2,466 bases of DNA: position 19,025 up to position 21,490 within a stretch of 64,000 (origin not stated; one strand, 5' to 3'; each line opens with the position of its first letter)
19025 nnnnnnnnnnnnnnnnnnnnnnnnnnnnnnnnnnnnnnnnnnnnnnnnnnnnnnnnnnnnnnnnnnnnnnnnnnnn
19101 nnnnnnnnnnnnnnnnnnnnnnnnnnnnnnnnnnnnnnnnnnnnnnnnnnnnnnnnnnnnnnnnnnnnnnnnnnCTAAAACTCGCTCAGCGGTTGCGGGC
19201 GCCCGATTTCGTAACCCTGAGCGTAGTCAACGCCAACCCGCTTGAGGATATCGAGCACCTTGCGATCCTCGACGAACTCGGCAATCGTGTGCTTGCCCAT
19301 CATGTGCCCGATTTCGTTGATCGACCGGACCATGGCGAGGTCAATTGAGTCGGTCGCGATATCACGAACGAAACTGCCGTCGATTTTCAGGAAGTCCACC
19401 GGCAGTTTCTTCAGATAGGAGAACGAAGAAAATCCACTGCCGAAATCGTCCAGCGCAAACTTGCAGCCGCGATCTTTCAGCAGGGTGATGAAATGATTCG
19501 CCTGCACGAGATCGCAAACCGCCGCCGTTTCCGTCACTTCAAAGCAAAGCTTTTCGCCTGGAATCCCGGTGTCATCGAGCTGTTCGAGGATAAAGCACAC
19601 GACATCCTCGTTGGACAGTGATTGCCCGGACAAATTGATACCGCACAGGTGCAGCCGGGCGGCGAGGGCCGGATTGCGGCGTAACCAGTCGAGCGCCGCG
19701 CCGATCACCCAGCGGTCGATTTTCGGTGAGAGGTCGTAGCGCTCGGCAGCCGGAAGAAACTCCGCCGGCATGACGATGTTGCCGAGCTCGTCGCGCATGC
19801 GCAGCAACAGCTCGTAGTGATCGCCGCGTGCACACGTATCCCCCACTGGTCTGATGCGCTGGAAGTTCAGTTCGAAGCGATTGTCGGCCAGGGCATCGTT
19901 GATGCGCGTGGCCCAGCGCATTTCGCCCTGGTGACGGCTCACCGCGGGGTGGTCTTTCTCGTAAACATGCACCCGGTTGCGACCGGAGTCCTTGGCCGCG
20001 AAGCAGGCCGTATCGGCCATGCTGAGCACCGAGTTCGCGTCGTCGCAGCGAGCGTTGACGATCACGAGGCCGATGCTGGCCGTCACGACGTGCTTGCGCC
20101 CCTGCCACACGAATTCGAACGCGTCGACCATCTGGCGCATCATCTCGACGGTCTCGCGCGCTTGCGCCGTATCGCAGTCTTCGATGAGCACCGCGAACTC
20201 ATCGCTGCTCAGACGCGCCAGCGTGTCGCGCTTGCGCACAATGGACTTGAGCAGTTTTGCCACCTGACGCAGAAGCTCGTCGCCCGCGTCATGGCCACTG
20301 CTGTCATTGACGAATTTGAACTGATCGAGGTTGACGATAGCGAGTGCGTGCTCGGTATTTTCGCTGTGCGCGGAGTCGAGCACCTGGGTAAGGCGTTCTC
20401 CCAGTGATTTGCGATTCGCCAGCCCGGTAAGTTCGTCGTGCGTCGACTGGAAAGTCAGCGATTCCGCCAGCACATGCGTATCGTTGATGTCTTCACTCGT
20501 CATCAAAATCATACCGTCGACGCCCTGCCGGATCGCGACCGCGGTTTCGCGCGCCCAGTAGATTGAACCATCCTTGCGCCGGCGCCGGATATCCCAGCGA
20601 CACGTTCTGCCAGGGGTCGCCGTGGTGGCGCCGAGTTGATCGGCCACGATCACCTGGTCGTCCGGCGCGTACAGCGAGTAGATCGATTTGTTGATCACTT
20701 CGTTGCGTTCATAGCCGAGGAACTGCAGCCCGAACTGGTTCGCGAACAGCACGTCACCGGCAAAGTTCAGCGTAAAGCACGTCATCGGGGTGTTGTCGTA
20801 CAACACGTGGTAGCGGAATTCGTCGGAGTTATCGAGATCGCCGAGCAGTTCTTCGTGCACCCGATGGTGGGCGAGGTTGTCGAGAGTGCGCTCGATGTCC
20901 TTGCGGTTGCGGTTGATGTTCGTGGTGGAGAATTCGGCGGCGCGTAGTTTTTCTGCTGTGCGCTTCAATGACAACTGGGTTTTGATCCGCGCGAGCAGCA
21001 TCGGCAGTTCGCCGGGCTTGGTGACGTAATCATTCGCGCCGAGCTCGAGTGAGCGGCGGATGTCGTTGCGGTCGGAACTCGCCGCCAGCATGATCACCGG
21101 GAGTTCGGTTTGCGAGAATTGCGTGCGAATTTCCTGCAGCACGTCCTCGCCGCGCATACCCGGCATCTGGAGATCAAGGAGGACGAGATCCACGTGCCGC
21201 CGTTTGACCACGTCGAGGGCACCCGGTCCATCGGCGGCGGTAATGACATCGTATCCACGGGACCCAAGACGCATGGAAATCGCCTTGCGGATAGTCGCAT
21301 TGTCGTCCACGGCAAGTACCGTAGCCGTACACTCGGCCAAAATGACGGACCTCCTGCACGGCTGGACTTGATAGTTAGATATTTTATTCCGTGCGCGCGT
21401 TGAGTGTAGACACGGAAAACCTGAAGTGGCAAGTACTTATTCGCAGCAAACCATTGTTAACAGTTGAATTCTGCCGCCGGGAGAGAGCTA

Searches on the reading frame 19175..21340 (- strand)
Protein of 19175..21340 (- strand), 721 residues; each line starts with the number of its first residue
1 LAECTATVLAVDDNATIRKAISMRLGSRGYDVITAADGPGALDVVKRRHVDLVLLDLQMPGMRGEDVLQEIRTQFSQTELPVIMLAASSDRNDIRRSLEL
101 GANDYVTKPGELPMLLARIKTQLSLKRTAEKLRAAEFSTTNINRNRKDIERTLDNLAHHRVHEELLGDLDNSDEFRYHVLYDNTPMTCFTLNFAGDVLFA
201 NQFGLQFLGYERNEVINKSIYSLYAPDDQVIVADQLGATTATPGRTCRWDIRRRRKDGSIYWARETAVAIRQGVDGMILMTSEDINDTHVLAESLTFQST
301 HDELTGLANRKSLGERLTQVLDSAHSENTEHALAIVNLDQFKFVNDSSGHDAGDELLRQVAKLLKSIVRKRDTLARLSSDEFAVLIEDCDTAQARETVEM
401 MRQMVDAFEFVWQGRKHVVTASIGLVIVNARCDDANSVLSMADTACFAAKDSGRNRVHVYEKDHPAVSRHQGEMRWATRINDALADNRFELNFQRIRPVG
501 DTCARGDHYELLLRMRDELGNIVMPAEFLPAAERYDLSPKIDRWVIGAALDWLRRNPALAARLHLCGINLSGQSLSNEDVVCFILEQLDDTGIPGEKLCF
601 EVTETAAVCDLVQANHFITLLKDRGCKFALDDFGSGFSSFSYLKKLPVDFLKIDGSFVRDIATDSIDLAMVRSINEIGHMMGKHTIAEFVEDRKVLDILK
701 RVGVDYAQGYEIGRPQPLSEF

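Call 8: search_protein_families(library=ncbifam, proteins=[window:19175-21340:-], max_evalue=0.00001)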
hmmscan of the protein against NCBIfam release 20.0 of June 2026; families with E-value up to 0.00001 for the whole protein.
window:19175-21340:- (721 aa): 119 families (the best 25 are shown)
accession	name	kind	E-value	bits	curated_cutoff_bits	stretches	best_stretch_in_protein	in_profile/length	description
NF007298.0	PRK09776.1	equivalog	3.1e-128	429.3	1135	1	280-720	665-1101/1111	diguanylate cyclase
NF045675.1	PhdiestaseDibA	equivalog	1.8e-91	307.4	980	1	179-719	82-619/623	phosphodiesterase DibA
NF053781.1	cdiGMPphdstlr2612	equivalog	2.6e-68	230.7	1600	1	173-720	713-1260/1268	Tlr1612 family c-di-GMP phosphodiesterase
NF007135.0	PRK09581.1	equivalog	4e-68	230.3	474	2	298-459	291-454/457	PleD family two-component system response regulator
NF007474.0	PRK10060.1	equivalog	1.2e-67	228.6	782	1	192-721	128-650/663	cyclic di-GMP phosphodiesterase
NF052458.1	PhdiestGepA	equivalog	3.7e-59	200.7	1200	1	288-720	414-836/840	phosphodiesterase GepA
NF008467.0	PRK11359.1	equivalog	2.1e-58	198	857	1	301-719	378-786/800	oxygen-sensing cyclic-di-GMP phosphodiesterase DosP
NF045673.1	c-di-GMPRcptLapD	equivalog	3.1e-54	184.4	1020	1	291-717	228-646/647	cyclic di-GMP receptor LapD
NF008807.1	PRK11829.1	equivalog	3.8e-45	154.2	733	1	305-721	248-658/670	biofilm formation regulator HmsP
NF008281.1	PRK11059.1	equivalog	3.6e-44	151.1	663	1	299-717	221-631/633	RNase E specificity factor CsrD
NF047654.1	DiguCycDgcRLepto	equivalog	6.2e-44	150.1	500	2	291-457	125-293/295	diguanylate cyclase DgcR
NF038266.1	diguan_SiaD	equivalog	4.1e-40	137.8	290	1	291-457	86-252/252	biofilm regulation diguanylate cyclase SiaD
TIGR00254.1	GGDEF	domain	1.3e-38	132.3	37.4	1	296-459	2-166/168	diguanylate cyclase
NF050064.1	BlResRespRegCbrR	equivalog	7e-37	127.3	600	2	297-459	252-413/415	bile resistance response regulator CbrR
NF052596.1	RR_EAL_PvrR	equivalog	7.5e-37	126.9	580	2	461-716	128-380/398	response regulator cyclic di-GMP phosphodiesterase PvrR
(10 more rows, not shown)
